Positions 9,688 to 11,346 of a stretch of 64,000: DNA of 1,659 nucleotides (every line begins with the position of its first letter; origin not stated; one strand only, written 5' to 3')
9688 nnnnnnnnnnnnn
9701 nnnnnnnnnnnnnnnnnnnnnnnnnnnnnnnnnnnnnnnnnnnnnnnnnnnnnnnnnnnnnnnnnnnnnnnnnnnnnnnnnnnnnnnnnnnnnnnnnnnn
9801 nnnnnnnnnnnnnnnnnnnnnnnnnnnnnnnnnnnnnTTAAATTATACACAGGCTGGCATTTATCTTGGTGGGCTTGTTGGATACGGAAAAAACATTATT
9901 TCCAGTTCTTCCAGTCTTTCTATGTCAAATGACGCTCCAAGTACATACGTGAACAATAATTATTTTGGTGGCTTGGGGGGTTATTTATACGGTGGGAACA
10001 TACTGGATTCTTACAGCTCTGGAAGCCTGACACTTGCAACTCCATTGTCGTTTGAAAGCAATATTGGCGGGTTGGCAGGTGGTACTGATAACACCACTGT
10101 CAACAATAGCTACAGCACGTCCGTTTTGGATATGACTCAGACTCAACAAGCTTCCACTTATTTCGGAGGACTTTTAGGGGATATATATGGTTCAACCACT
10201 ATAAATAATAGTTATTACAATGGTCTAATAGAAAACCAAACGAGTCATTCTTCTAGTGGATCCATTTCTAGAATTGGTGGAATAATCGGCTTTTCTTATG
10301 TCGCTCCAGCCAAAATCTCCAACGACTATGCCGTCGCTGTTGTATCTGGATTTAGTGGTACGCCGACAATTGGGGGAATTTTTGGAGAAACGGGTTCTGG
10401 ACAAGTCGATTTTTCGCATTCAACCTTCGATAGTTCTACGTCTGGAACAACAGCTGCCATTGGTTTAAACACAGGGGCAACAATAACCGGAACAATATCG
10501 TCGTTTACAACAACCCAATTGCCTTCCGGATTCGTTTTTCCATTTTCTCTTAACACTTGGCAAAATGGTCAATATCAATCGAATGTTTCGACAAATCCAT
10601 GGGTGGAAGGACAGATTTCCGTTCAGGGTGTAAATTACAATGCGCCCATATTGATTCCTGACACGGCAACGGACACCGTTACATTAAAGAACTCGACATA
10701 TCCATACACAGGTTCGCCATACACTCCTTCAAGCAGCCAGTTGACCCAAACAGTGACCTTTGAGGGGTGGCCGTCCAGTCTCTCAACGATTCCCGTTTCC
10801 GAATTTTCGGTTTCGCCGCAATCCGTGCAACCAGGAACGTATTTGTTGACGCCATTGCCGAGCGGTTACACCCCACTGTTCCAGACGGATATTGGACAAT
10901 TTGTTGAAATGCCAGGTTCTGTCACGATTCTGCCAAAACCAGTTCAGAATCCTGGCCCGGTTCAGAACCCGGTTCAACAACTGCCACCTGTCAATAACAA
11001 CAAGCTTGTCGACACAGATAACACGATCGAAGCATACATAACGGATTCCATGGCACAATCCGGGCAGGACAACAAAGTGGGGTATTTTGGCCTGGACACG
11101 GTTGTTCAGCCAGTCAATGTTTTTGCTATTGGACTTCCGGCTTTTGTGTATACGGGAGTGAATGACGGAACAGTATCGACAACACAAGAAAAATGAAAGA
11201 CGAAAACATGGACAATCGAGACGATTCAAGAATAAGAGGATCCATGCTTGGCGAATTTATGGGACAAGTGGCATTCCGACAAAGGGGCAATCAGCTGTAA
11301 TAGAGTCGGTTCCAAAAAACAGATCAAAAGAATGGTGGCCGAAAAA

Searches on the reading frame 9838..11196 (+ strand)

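Call 101: search_protein_families(library=pfam, max_evalue=1, proteins=[window:9838-11196:+])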
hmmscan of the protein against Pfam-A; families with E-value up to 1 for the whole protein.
window:9838-11196:+ (452 aa): 1 family
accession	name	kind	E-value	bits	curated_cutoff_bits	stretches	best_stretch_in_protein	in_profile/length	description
PF07581.17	Glug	-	0.0038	18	20.5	2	39-65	1-28/28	The GLUG motif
